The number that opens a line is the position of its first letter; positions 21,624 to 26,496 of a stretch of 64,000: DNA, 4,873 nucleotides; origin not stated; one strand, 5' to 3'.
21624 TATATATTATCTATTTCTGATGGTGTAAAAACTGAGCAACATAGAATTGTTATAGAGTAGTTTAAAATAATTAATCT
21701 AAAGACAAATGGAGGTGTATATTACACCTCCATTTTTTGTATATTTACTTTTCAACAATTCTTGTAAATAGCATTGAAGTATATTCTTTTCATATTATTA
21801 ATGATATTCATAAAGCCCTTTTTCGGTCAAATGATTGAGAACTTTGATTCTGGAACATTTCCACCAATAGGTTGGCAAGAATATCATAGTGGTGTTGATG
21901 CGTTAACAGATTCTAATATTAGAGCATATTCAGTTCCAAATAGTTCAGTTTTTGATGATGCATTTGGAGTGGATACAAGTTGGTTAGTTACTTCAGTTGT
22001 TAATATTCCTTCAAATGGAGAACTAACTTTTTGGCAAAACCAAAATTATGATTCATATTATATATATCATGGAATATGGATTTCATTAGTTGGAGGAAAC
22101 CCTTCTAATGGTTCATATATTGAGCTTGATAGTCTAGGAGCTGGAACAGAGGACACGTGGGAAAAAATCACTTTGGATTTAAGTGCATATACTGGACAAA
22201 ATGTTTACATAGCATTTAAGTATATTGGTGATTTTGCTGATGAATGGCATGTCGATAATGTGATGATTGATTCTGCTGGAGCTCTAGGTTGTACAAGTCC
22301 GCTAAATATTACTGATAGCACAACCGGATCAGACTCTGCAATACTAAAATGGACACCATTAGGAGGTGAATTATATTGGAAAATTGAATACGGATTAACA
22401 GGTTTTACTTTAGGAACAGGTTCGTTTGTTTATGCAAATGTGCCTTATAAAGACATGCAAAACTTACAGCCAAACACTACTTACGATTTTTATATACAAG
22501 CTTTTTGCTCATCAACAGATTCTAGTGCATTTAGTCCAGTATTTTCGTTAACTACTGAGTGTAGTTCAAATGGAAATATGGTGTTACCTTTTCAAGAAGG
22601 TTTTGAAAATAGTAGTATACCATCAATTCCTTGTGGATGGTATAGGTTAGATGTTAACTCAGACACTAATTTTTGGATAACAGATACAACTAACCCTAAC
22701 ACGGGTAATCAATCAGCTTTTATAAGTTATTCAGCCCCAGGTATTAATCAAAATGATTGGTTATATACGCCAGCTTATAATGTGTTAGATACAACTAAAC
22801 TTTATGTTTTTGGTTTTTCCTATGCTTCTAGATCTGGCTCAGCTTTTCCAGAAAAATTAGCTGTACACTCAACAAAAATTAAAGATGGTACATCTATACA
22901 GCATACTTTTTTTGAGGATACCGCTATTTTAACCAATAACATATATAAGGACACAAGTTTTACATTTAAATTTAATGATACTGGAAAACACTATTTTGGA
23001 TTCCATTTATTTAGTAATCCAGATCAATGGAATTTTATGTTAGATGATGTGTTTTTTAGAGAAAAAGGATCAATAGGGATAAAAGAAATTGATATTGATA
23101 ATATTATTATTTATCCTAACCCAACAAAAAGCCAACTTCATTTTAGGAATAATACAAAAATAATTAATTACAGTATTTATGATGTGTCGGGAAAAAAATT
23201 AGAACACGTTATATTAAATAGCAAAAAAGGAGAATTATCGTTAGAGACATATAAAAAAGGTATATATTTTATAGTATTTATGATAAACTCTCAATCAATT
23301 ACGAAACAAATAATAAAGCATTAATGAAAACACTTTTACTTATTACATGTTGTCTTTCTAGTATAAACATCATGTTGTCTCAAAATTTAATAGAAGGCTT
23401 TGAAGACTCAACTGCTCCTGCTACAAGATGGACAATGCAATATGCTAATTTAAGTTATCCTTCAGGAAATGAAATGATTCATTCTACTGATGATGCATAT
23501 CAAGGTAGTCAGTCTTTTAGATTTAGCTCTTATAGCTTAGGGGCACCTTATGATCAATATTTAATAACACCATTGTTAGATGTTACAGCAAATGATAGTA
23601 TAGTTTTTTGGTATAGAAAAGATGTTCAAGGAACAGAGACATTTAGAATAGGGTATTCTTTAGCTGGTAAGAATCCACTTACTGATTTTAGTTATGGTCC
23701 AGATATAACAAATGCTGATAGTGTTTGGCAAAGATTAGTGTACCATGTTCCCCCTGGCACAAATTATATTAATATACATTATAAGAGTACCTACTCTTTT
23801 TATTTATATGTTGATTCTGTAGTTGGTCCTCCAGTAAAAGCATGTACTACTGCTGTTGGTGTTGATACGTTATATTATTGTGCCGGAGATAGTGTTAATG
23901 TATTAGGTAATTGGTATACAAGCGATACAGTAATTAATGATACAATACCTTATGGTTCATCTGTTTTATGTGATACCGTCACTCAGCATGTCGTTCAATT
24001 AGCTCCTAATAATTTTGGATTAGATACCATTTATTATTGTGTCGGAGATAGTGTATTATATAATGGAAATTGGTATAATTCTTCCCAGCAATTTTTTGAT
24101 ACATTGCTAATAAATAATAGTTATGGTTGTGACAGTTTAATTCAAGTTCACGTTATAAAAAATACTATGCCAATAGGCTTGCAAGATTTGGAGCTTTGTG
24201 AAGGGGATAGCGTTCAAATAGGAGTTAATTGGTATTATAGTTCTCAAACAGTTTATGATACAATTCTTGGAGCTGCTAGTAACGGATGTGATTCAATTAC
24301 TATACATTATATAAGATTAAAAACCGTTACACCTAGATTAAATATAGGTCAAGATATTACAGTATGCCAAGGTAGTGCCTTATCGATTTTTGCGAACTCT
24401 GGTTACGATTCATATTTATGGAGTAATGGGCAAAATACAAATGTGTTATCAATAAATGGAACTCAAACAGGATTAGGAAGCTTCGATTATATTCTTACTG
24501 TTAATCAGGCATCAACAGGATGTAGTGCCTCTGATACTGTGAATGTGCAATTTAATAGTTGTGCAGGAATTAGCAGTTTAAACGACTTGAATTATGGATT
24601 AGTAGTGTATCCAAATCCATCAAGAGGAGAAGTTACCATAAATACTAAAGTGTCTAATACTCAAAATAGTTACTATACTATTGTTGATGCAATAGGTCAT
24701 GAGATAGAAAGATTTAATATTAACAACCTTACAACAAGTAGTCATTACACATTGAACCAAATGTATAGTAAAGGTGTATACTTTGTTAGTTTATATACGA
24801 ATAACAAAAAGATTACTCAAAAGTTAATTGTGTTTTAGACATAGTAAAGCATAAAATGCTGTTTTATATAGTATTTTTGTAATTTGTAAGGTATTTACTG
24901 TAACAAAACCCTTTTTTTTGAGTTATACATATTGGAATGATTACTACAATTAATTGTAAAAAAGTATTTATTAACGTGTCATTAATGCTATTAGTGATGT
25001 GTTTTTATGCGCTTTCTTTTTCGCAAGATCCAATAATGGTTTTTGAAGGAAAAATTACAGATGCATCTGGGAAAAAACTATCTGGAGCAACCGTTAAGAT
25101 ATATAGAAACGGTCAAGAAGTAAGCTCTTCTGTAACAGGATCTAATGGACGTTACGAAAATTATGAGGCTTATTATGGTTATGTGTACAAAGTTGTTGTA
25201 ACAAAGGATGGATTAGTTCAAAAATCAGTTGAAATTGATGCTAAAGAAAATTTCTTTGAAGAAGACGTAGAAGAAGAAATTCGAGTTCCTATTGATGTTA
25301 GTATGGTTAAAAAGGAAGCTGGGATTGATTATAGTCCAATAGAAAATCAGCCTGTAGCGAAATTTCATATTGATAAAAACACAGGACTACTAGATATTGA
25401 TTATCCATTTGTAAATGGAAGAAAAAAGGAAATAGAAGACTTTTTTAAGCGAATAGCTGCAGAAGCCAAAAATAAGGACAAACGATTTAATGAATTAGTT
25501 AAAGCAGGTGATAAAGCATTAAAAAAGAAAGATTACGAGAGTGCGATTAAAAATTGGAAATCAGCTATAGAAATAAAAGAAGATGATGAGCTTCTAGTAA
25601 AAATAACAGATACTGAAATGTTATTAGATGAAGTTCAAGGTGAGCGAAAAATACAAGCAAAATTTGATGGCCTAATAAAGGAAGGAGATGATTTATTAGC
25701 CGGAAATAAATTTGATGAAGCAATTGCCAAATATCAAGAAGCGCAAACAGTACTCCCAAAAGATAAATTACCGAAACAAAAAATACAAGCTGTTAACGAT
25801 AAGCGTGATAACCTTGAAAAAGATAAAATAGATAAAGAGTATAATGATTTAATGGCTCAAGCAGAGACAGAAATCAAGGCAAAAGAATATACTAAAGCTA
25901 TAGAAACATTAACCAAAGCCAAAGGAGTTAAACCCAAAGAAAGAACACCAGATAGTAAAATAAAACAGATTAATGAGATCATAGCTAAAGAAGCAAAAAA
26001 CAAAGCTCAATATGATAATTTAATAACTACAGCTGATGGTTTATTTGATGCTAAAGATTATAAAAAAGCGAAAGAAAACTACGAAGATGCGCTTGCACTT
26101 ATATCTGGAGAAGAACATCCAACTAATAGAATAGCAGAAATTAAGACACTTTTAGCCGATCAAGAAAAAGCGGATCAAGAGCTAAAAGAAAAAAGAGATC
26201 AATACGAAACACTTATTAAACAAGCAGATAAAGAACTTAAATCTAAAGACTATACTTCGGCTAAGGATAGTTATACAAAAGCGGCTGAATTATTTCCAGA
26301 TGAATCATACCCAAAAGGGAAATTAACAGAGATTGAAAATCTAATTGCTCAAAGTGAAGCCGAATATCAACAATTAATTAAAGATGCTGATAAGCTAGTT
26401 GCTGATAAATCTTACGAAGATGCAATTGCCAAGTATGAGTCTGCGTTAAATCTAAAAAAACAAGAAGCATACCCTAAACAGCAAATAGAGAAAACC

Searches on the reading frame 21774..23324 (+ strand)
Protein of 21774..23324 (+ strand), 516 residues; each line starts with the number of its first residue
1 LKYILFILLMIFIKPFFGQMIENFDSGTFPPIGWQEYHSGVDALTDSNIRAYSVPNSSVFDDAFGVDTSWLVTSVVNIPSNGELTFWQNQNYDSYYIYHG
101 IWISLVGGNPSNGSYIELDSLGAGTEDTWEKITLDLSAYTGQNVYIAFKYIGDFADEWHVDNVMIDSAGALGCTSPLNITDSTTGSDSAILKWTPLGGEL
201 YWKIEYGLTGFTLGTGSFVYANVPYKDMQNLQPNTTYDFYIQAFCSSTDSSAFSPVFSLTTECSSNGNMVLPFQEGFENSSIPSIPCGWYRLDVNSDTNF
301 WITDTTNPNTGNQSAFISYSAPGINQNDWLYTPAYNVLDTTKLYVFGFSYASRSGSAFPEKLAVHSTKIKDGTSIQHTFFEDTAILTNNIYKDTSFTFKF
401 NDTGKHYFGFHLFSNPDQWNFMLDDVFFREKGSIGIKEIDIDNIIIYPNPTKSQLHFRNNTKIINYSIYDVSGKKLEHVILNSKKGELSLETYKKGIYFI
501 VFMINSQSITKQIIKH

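Call 7: search_protein_families(library=pfam, proteins=[window:21774-23324:+], max_evalue=0.01)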
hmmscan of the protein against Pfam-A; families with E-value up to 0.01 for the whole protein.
window:21774-23324:+ (516 aa): 4 families
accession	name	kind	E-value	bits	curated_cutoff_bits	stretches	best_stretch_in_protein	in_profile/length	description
PF18962.6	Por_Secre_tail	-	1.4e-11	45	27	1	446-514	1-74/75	Secretion system C-terminal sorting domain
PF00041.27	fn3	-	0.00013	22.5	25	1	175-255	2-79/84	Fibronectin type III domain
PF20773.4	InhA-like_MAM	-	0.00075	19.5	26.9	1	123-167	117-164/191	Immune inhibitor A-like, MAM domain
PF07675.18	Cleaved_Adhesin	-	0.00091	19.6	21.4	0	275-385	6-118/174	Cleaved Adhesin Domain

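Call 8: search_protein_families(library=ncbifam, proteins=[window:21774-23324:+], max_evalue=0.01)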
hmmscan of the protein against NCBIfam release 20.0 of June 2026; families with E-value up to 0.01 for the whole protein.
window:21774-23324:+ (516 aa): 4 families
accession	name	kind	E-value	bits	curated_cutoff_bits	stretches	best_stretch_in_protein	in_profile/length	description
NF038128.1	choice_anch_J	domain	2.5e-26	92.8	30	2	22-165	4-162/162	choice-of-anchor J domain-containing protein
TIGR04183.1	Por_Secre_tail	domain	2.8e-12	46.4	23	1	446-516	1-72/72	T9SS type A sorting domain-containing protein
NF038113.1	T9SSA_dep_M36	equivalog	2.4e-08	32.6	885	1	429-515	778-868/869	T9SS-dependent M36 family metallopeptidase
NF052644.1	T9SS_DNase_Rie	equivalog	0.00013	21.4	260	1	416-515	155-250/251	T9SS-dependent surface endonuclease, AS87_RS02955 family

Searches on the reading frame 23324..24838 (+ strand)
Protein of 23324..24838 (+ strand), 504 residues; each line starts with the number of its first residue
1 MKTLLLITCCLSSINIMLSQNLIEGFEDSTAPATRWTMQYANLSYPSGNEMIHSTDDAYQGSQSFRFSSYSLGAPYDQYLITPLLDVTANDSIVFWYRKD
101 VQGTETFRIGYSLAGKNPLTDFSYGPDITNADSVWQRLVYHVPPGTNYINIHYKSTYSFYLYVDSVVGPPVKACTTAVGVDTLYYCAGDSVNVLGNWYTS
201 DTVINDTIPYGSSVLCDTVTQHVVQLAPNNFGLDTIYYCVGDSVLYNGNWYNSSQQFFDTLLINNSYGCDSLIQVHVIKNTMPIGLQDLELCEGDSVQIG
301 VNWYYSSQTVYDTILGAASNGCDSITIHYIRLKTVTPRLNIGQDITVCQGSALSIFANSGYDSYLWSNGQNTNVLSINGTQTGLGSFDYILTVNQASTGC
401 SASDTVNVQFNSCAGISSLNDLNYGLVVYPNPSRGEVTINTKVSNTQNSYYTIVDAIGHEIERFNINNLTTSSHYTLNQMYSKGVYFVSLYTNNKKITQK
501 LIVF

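Call 7: search_protein_families(library=pfam, proteins=[window:23324-24838:+], max_evalue=0.01)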
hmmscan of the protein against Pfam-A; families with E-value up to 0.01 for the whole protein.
window:23324-24838:+ (504 aa): 2 families
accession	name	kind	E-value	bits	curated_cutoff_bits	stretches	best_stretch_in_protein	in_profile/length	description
PF18962.6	Por_Secre_tail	-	1.4e-10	41.8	27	1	428-503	1-75/75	Secretion system C-terminal sorting domain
PF07675.18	Cleaved_Adhesin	-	0.0063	16.9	21.4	0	22-166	4-172/174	Cleaved Adhesin Domain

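Call 8: search_protein_families(library=ncbifam, proteins=[window:23324-24838:+], max_evalue=0.01)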
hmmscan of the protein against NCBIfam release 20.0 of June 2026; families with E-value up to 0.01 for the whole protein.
window:23324-24838:+ (504 aa): 4 families
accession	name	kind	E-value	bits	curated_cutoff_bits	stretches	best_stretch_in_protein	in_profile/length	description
NF038128.1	choice_anch_J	domain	1.3e-12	48.2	30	1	22-166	2-160/162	choice-of-anchor J domain-containing protein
TIGR04183.1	Por_Secre_tail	domain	1.5e-11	44.1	23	1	428-503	1-71/72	T9SS type A sorting domain-containing protein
NF038113.1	T9SSA_dep_M36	equivalog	4.1e-08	31.8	885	1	411-503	778-868/869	T9SS-dependent M36 family metallopeptidase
NF033708.1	T9SS_Cterm_ChiA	domain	0.0038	17.1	40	0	467-504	18-55/55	T9SS sorting signal type C domain-containing protein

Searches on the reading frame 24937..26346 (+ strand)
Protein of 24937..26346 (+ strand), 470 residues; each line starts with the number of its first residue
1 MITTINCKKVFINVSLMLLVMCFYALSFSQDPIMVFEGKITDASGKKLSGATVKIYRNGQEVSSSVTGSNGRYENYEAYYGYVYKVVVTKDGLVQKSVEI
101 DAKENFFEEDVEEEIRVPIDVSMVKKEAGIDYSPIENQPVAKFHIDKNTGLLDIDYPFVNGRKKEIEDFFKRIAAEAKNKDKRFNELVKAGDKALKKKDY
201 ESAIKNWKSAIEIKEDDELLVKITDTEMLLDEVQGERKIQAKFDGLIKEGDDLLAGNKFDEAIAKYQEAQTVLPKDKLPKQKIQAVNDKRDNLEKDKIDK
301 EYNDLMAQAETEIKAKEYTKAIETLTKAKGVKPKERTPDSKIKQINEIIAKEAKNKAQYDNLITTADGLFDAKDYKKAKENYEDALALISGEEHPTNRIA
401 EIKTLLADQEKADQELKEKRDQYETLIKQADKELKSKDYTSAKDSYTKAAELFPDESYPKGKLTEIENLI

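Call 57: search_solved_structures(query=A3, max_evalue=0.01)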
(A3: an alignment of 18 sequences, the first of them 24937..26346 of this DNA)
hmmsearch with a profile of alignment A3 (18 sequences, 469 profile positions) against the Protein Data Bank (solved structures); distinct sequences matched with E-value up to 0.01: 97 (the best 60 are shown).
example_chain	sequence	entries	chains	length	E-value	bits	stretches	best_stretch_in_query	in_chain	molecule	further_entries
9qhb_A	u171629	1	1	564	4.1e-22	81.7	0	190-230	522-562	Engineered tetratricopeptide repeat protein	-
8bu0_A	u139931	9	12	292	3.2e-16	62.3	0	190-230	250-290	Consensus tetratricopeptide repeat protein | Crystal structure of an 8-repeat consensus TPR superhelix with Zinc. | Monomer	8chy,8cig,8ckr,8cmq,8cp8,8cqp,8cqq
9qhc_A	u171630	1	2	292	5.4e-14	55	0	190-231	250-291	Engineered tetratricopeptide repeat protein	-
9hb4_G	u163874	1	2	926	1.6e-10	43.5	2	138-299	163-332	Sperm-associated antigen 1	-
7obi_A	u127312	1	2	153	1.8e-10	43.4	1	191-286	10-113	CTPR-rv4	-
3kd7_A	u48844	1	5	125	5.7e-10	41.7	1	189-231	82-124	CTPR390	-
2wqh_A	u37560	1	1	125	3e-09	39.3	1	190-230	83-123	CTPR3Y3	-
1na0_A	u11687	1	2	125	3.1e-09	39.3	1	190-230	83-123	designed protein CTPR3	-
7obe_A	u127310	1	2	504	3.1e-09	39.3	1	178-295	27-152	Isoform 2 of Serine/threonine-protein phosphatase 5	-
7kw7_E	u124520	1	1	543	4.1e-09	38.9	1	177-341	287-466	Stress-induced-phosphoprotein 1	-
5jjt_A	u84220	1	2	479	7.9e-09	37.9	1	186-295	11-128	Serine/threonine-protein phosphatase 5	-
2fo7_A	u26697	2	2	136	9.1e-09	37.7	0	191-215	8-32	SYNTHETIC CONSENSUS TPR PROTEIN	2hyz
8ch0_A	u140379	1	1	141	1.1e-08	37.5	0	191-215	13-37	Consensus tetratricopeptide repeat protein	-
9gzg_A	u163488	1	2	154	1.4e-08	37.1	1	256-348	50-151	Engineered CTPR protein with glutamic acids for conductivity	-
7yeh_B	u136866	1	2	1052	5.7e-08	35.1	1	191-369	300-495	UDP-N-acetylglucosamine--peptide N-acetylglucosaminyltransferase 110 kDa subunit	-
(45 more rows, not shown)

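Call 66: predict_structure(alignment_id=A3)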
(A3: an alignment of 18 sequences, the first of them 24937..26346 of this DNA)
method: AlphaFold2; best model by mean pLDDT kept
length: 470 residues; sequences in the alignment: 18
mean_pLDDT: 91.7   pTM: 0.45
mean pLDDT of the five models: 91.7, 91.2, 91.1, 90.0, 88.7
residues with pLDDT >= 90: 384; 70-90: 71; 50-70: 13; < 50: 2
segments of 3 or more residues with pLDDT < 50: none
pLDDT, mean of each block of 10 residues (from residue 1): 60 80 61 91 92 96 95 94 96 95 85 88 90 91 89 92 93 91 96 96 97 93 95 92 96 95 97 94 94 91 96 96 96 93 95 94 96 95 94 94 94 91 94 93 94 91 90
secondary structure, 60 per line:
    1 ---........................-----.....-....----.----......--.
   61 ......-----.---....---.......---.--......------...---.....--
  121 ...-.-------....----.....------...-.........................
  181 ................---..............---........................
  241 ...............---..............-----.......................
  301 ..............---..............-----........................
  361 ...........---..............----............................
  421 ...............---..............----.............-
elements in order: H4-27 E33-37 E39-42 E52-57 E60-66 E76-79 E83-89 E96-101 E114-118 E121-123 H133-136 E141-145 E152-154 H156-196 H200-213 H217-255 H259-272 H278-314 H318-331 H337-371 H375-388 H393-435 H439-452 H457-469

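Call 69: fold_search(model_id=the predicted structure, library=pdb)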
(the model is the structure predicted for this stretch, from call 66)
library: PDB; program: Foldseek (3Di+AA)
matches with E <= 10: 1361; with E <= 0.001: 144
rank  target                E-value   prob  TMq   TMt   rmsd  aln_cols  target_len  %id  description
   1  8chy                  1.2e-07  1.00  0.11  0.18  36.8       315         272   16  Crystal structure of an 8-repeat consensus TPR superhelix with Zinc. (released 2024-02-21)
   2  9qhb                  6.6e-07  1.00  0.11  0.18  36.5       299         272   18  Crystal structure of 16-repeat CTPR protein with eliminated coordination sites (released 2025-10-22)
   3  9qhc_B                7.0e-07  1.00  0.10  0.18  38.7       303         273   16  Crystal structure of 8-repeat CTPR protein with eliminated coordination sites (released 2025-10-22)
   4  6eou                  7.4e-07  1.00  0.11  0.15  38.0       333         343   14  O-GlcNAc transferase TPR domain with the intellectual disability associated mutation L254F (released 2018-05-09)
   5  1w3b_A                1.5e-06  1.00  0.11  0.13  37.3       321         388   14  The superhelical TPR domain of O-linked GlcNAc transferase reveals structural similarities to importin alpha. (released 2004-09-09)
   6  9qhc_A                2.1e-06  1.00  0.10  0.17  42.7       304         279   17  Crystal structure of 8-repeat CTPR protein with eliminated coordination sites (released 2025-10-22)
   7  3ieg_A                5.6e-06  1.00  0.16  0.20  32.6       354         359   15  Crystal Structure of P58(IPK) TPR Domain at 2.5 A (released 2010-03-31)
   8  1w3b_B                5.6e-06  1.00  0.11  0.14  39.1       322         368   11  The superhelical TPR domain of O-linked GlcNAc transferase reveals structural similarities to importin alpha. (released 2004-09-09)
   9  2y4t_A                1.4e-05  1.00  0.11  0.12  38.1       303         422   14  Crystal structure of the human co-chaperone P58(IPK) (released 2011-08-10)
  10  7yea_A                1.4e-05  1.00  0.11  0.05  40.8       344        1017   14  Human O-GlcNAc transferase Dimer (released 2023-07-12)
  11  2y4t_B                1.6e-05  1.00  0.11  0.12  43.7       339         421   14  Crystal structure of the human co-chaperone P58(IPK) (released 2011-08-10)
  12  8dtg_B                1.9e-05  1.00  0.11  0.08  35.4       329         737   13  Cryo-EM structure of Arabidopsis SPY alternative conformation 1 (released 2023-03-08)
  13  8bbe_D                2.1e-05  1.00  0.13  0.10  40.7       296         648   17  Structure of the IFT-A complex; IFT-A2 module (released 2022-12-21)
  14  7yeh_A                2.9e-05  1.00  0.10  0.05  38.1       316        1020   14  Cryo-EM structure of human OGT-OGA complex (released 2023-07-12)
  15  2boy_F                3.4e-05  1.00  0.16  0.29   6.0       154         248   10  Crystal structure of 3-ChloroCatechol 1,2-Dioxygenase from Rhodococcus Opacus 1CP (released 2006-08-24)
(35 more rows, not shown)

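Call 71: search_protein_families(library=pfam, alignment_id=A3, max_evalue=0.001)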
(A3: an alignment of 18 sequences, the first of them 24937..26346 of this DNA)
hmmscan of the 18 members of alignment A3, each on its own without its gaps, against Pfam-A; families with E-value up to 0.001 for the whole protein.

A. member 1, window:24937-26346:+ (470 aa): 8 families
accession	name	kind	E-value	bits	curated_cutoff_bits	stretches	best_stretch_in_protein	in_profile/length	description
PF07719.23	TPR_2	-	1.9e-15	56.1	27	0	364-388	6-30/34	Tetratricopeptide repeat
PF00515.34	TPR_1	-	1.2e-08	34.9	27.8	0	195-217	12-34/34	Tetratricopeptide repeat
PF13414.12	TPR_11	-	4.9e-07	29.8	26.8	0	191-217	1-27/42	TPR repeat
PF13620.12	CarboxypepD_reg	-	7.6e-07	29.8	32.3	1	37-100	3-67/82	Carboxypeptidase regulatory-like domain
PF13432.12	TPR_16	-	9.7e-06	26.4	32.7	0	248-269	2-23/65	Tetratricopeptide repeat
PF13424.12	TPR_12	-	4.4e-05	24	30.1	0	368-396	12-43/77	Tetratricopeptide repeat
PF14559.12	TPR_19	-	0.00048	20.8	25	0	369-415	1-47/68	Tetratricopeptide repeat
PF13428.12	TPR_14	-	0.00069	20.5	23.5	0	364-388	6-30/44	Tetratricopeptide repeat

B. families by the number of members that match (of 18 scanned): 18 families
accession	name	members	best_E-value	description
PF07719.23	TPR_2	16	3.2e-16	Tetratricopeptide repeat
PF13620.12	CarboxypepD_reg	15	6.4e-12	Carboxypeptidase regulatory-like domain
PF13414.12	TPR_11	13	1.2e-10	TPR repeat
PF00515.34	TPR_1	9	1.4e-09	Tetratricopeptide repeat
PF13432.12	TPR_16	7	9.3e-08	Tetratricopeptide repeat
PF13715.12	CarbopepD_reg_2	5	2.5e-10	CarboxypepD_reg-like domain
PF13424.12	TPR_12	5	1.8e-07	Tetratricopeptide repeat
PF13428.12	TPR_14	5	3.8e-06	Tetratricopeptide repeat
PF17210.9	SdrD_B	3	1.6e-05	SdrD B-like domain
PF14559.12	TPR_19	3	3.8e-05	Tetratricopeptide repeat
PF10516.15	SHNi-TPR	2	2.2e-08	SHNi-TPR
PF19556.4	PRTRC_E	2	5.4e-06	PRTRC system protein E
PF13176.12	TPR_7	2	9.3e-06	Tetratricopeptide repeat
PF13181.12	TPR_8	2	2e-05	Tetratricopeptide repeat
PF02064.20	MAS20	1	2.5e-06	MAS20 protein import receptor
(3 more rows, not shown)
